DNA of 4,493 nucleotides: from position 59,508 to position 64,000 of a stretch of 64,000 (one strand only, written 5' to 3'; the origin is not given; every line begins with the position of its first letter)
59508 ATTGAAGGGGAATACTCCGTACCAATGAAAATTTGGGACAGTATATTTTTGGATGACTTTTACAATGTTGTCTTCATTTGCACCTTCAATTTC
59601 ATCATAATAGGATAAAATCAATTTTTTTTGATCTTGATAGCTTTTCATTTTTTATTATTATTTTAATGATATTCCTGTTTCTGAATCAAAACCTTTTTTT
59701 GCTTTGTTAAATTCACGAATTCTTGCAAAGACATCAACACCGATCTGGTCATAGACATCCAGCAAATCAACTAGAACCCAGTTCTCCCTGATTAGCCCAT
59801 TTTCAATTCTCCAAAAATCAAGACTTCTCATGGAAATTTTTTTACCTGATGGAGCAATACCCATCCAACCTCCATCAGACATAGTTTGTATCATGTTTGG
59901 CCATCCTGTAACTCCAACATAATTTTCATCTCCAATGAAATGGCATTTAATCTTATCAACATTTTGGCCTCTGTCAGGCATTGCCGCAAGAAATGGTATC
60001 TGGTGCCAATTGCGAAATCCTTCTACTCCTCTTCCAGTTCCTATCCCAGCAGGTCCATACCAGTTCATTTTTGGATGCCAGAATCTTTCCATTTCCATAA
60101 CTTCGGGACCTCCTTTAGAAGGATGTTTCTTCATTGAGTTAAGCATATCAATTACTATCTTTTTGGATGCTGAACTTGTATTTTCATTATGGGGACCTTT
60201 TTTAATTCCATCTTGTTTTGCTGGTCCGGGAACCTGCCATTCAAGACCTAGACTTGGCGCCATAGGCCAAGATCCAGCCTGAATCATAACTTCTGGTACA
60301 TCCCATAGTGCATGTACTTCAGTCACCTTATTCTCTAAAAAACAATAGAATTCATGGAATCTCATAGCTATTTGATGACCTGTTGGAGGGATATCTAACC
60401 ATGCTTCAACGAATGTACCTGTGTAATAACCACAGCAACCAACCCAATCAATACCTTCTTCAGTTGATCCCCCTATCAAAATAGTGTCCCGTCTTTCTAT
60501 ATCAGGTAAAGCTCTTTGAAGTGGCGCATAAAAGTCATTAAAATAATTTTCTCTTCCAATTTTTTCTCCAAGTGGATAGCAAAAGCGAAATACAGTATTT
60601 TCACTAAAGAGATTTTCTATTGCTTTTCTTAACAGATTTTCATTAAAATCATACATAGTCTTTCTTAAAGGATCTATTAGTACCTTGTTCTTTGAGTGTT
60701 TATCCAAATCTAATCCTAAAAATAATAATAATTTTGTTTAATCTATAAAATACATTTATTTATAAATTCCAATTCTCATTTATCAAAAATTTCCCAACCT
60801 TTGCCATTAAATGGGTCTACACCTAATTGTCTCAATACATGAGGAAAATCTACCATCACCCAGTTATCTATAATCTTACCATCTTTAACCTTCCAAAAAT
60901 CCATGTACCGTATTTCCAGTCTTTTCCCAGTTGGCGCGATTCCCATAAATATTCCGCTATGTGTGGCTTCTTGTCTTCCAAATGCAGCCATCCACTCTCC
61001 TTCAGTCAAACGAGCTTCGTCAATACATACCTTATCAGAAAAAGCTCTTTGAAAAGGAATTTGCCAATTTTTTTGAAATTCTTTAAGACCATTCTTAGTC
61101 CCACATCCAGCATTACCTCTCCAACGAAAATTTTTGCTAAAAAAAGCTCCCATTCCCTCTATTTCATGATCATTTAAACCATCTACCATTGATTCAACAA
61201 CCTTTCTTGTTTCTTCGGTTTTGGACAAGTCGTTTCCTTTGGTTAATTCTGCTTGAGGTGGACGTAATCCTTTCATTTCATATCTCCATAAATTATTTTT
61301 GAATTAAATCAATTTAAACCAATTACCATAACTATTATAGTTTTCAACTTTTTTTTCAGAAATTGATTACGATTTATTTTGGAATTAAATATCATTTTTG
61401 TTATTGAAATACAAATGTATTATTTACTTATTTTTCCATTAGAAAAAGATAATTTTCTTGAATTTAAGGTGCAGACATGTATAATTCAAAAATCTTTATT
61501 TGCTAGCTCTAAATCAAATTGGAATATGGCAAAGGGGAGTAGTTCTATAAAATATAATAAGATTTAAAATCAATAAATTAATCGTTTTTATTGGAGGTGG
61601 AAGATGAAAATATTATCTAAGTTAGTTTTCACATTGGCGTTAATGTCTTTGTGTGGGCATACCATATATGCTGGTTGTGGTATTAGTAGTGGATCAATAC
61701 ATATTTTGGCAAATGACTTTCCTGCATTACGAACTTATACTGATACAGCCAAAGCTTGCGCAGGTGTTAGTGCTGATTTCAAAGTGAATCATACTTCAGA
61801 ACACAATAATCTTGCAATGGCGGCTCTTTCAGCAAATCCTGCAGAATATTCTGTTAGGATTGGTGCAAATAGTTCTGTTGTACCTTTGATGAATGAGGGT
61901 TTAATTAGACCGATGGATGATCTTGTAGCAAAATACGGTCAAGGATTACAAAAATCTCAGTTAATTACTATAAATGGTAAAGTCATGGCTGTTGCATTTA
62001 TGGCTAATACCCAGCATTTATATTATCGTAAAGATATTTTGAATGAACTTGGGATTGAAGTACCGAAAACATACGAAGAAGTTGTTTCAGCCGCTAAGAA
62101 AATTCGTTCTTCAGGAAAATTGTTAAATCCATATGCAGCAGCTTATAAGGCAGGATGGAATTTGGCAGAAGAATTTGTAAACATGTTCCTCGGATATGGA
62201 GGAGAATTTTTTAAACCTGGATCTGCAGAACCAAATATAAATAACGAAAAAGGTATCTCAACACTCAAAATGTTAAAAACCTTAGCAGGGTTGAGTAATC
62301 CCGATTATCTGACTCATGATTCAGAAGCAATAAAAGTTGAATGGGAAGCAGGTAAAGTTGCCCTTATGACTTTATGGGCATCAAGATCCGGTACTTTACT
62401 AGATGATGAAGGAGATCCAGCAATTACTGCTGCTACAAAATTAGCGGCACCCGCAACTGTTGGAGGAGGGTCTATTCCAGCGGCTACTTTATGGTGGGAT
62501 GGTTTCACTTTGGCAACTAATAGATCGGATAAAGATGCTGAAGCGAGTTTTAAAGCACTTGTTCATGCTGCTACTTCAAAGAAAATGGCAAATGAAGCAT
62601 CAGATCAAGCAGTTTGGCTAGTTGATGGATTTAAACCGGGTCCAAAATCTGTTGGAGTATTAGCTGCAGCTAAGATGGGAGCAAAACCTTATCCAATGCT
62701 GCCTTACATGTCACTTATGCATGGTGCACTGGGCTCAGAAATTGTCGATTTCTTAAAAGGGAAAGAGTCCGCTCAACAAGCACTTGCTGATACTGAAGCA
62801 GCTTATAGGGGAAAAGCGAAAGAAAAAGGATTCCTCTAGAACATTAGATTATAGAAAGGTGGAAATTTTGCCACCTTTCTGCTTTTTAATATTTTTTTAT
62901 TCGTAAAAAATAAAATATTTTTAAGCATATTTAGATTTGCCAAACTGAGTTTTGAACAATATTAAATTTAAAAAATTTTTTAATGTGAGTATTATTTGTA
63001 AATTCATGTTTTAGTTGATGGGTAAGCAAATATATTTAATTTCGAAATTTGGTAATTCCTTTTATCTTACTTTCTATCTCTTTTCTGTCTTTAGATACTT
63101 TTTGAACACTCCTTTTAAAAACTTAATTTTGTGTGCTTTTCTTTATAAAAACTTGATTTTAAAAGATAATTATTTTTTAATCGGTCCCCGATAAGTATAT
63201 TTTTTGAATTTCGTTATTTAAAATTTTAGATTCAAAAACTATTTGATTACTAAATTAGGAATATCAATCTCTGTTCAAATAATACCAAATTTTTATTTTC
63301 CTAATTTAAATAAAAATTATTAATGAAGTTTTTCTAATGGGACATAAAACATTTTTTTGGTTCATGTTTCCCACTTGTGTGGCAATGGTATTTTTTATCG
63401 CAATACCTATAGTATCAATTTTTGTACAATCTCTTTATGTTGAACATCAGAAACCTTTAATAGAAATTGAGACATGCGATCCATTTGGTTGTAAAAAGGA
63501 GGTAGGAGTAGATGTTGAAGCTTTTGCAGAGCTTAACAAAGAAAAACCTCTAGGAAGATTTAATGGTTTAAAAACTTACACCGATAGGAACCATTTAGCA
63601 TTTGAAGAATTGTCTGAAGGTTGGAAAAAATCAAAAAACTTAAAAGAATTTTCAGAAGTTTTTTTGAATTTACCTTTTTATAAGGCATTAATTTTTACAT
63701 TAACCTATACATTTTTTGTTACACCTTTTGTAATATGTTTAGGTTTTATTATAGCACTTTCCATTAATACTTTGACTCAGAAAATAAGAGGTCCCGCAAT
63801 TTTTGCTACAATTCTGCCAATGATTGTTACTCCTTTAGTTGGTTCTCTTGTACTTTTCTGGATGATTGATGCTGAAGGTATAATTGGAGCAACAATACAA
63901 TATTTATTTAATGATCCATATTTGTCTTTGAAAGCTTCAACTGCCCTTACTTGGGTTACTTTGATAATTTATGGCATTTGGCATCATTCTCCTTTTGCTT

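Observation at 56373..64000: Uncharacterised uptake/catabolic cluster: ABC importer divergent from SnoaL x3, MetE-like Zn alkyltransferase and bicupin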

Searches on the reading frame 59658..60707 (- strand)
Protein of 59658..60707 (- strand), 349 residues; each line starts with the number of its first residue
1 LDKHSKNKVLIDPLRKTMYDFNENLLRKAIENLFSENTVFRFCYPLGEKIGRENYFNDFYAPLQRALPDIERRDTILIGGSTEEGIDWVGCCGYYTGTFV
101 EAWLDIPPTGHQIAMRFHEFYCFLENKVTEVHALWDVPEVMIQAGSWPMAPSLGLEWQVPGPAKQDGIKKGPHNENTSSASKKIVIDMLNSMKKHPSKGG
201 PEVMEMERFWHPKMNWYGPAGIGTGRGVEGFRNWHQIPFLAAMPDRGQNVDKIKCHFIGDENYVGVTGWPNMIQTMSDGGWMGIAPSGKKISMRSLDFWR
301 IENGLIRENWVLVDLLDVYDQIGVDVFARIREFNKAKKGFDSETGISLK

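Call 3: search_protein_families(library=pfam, proteins=[window:59658-60707:-], max_evalue=0.01)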
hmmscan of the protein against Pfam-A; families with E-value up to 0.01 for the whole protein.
window:59658-60707:- (349 aa): 2 families
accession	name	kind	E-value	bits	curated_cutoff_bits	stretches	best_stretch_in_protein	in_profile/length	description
PF07366.18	SnoaL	-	5.3e-24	84.9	28.4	2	27-143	16-125/126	SnoaL-like polyketide cyclase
PF12680.13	SnoaL_2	-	3.7e-11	44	27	1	205-308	15-101/102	SnoaL-like domain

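Call 4: search_protein_families(library=ncbifam, proteins=[window:59658-60707:-], max_evalue=0.01)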
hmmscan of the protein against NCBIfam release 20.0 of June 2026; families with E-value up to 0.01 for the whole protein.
window:59658-60707:- (349 aa): 1 family
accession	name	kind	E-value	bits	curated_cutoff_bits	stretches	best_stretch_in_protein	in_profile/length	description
TIGR02096.1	TIGR02096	subfamily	5.3e-08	33.2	97.1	1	28-143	17-127/129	ketosteroid isomerase-related protein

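Call 27: search_solved_structures(query=window:59658-60707:-, max_evalue=0.01)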
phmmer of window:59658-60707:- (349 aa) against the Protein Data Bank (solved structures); distinct sequences matched with E-value up to 0.01: 2.
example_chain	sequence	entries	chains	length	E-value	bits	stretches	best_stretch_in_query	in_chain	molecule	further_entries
8ysb_A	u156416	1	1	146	1e-05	27.6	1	203-324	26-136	Predicted ester cyclase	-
5x7l_A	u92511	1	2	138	0.00052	22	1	277-324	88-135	TsrD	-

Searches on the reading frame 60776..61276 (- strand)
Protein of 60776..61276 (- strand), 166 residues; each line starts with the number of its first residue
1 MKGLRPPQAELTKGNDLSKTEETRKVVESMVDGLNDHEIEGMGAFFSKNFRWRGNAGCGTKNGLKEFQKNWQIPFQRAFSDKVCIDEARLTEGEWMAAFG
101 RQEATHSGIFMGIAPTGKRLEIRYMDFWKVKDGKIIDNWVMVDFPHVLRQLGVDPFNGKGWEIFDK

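Call 3: search_protein_families(library=pfam, proteins=[window:60776-61276:-], max_evalue=0.01)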
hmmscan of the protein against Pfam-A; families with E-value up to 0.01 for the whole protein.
window:60776-61276:- (166 aa): 2 families
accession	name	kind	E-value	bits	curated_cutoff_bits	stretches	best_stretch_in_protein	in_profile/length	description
PF07366.18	SnoaL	-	3.8e-21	75.7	28.4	1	26-151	3-126/126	SnoaL-like polyketide cyclase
PF12680.13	SnoaL_2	-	1.2e-14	55.2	27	1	27-136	1-100/102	SnoaL-like domain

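Call 4: search_protein_families(library=ncbifam, proteins=[window:60776-61276:-], max_evalue=0.01)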
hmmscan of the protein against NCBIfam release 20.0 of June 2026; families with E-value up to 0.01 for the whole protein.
window:60776-61276:- (166 aa): 2 families
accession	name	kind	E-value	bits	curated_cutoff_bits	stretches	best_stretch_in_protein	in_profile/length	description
NF033407.1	SnoaL_meth_ester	subfamily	4.9e-10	39.3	200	1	25-161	6-142/144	SnoaL/DnrD family polyketide biosynthesis methyl ester cyclase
TIGR02096.1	TIGR02096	subfamily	1.4e-08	35.1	97.1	1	29-152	6-129/129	ketosteroid isomerase-related protein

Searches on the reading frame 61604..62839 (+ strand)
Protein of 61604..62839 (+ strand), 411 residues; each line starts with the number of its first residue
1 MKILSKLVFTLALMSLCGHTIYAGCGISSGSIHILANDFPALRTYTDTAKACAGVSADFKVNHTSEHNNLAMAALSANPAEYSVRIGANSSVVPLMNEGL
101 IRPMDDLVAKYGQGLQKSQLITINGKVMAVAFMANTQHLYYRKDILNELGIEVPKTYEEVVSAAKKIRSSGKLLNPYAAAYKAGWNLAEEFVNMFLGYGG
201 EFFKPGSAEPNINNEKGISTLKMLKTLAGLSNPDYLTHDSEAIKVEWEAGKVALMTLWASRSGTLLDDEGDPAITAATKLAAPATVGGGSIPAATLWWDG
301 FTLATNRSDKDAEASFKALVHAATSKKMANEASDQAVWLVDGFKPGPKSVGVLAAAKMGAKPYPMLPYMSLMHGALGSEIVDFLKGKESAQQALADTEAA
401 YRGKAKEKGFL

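Call 3: search_protein_families(library=pfam, proteins=[window:61604-62839:+], max_evalue=0.01)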
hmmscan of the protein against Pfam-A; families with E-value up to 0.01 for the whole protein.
window:61604-62839:+ (411 aa): 1 family
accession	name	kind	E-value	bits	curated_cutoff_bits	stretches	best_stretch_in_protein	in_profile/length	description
PF01547.30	SBP_bac_1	-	2.9e-18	67.3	26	1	83-328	52-305/307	Bacterial extracellular solute-binding protein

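Call 4: search_protein_families(library=ncbifam, proteins=[window:61604-62839:+], max_evalue=0.01)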
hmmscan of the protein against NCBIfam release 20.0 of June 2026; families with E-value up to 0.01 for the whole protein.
window:61604-62839:+ (411 aa): 5 families
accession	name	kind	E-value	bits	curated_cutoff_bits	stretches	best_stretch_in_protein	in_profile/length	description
TIGR03851.1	chitin_NgcE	equivalog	1.4e-06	27.5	399.65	1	122-181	148-207/450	N-acetylglucosamine/diacetylchitobiose ABC transporter substrate-binding protein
NF008211.0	PRK10974.1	equivalog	5.5e-06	25.2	411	1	124-256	135-270/439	sn-glycerol-3-phosphate ABC transporter substrate-binding protein UgpB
NF053763.1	ABCarbgalBndGanS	equivalog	0.00058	18.7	700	1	96-173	106-182/420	galactooligosaccharide ABC transporter substrate-binding protein GanS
TIGR03850.1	bind_CPR_0540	equivalog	0.00062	18.5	299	1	124-200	148-220/437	carbohydrate ABC transporter substrate-binding protein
NF007011.0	PRK09474.1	equivalog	0.0026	16.6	291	0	121-173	123-171/396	maltose/maltodextrin ABC transporter substrate-binding protein MalE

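Call 28: search_solved_structures(query=window:61604-62839:+, max_evalue=0.01)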
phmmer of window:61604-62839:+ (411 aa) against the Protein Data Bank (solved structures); distinct sequences matched with E-value up to 0.01: 55.
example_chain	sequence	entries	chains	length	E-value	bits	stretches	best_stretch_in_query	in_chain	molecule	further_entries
7nbz_A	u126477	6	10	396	2.2e-12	49.6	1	120-329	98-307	Sulfoquinovosyl binding protein | Sulfoquinovosyl glycerol-binding protein SmoF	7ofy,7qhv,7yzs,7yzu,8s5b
1eu8_A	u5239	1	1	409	8.8e-11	44.4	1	94-396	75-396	TREHALOSE/MALTOSE BINDING PROTEIN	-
6dtq_A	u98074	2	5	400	1.1e-10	44.1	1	120-324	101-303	maltose-binding protein MalE3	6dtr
5iai_A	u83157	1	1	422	4.5e-10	42.1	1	123-331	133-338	Sugar ABC transporter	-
4r2f_A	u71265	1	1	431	1.2e-08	37.4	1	125-316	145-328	Extracellular solute-binding protein family 1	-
4qrz_A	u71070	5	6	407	1.8e-08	36.8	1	117-256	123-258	ABC-TYPE SUGAR TRANSPORTER | ABC transporter, substrate binding protein (Sugar)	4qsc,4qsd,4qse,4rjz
7c1b_A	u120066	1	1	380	2.7e-08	36.2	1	90-225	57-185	Sugar ABC transporter, periplasmic sugar-binding protein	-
7c0r_A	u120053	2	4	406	2.8e-08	36.1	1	89-225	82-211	Sugar ABC transporter, periplasmic sugar-binding protein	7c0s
7c16_A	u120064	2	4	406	5.5e-08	35.2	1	99-225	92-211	Sugar ABC transporter, periplasmic sugar-binding protein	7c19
7c0y_A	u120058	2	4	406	5.5e-08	35.2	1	99-225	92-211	Sugar ABC transporter, periplasmic sugar-binding protein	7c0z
7c14_A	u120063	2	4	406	5.5e-08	35.2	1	99-225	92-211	Sugar ABC transporter, periplasmic sugar-binding protein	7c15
7c0x_A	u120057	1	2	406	5.5e-08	35.2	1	99-225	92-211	Sugar ABC transporter, periplasmic sugar-binding protein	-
7c0v_A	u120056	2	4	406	5.6e-08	35.2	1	99-225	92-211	Sugar ABC transporter, periplasmic sugar-binding protein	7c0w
7c0f_A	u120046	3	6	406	5.6e-08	35.2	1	99-225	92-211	Sugar ABC transporter, periplasmic sugar-binding protein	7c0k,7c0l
7c0o_A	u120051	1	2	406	5.6e-08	35.2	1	99-225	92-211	Sugar ABC transporter, periplasmic sugar-binding protein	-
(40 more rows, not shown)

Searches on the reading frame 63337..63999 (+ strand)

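Call 3: search_protein_families(library=pfam, proteins=[window:63337-63999:+], max_evalue=0.01)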
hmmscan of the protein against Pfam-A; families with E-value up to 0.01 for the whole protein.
window:63337-63999:+ (221 aa): 0 families

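Call 4: search_protein_families(library=ncbifam, proteins=[window:63337-63999:+], max_evalue=0.01)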
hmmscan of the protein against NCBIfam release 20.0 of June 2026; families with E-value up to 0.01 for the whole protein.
window:63337-63999:+ (221 aa): 1 family
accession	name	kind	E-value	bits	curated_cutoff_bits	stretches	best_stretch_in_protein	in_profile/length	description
NF043074.1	MMSYN1_0196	equivalog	0.003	16.9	350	1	99-187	48-139/277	spermidine/putrescine ABC transporter permease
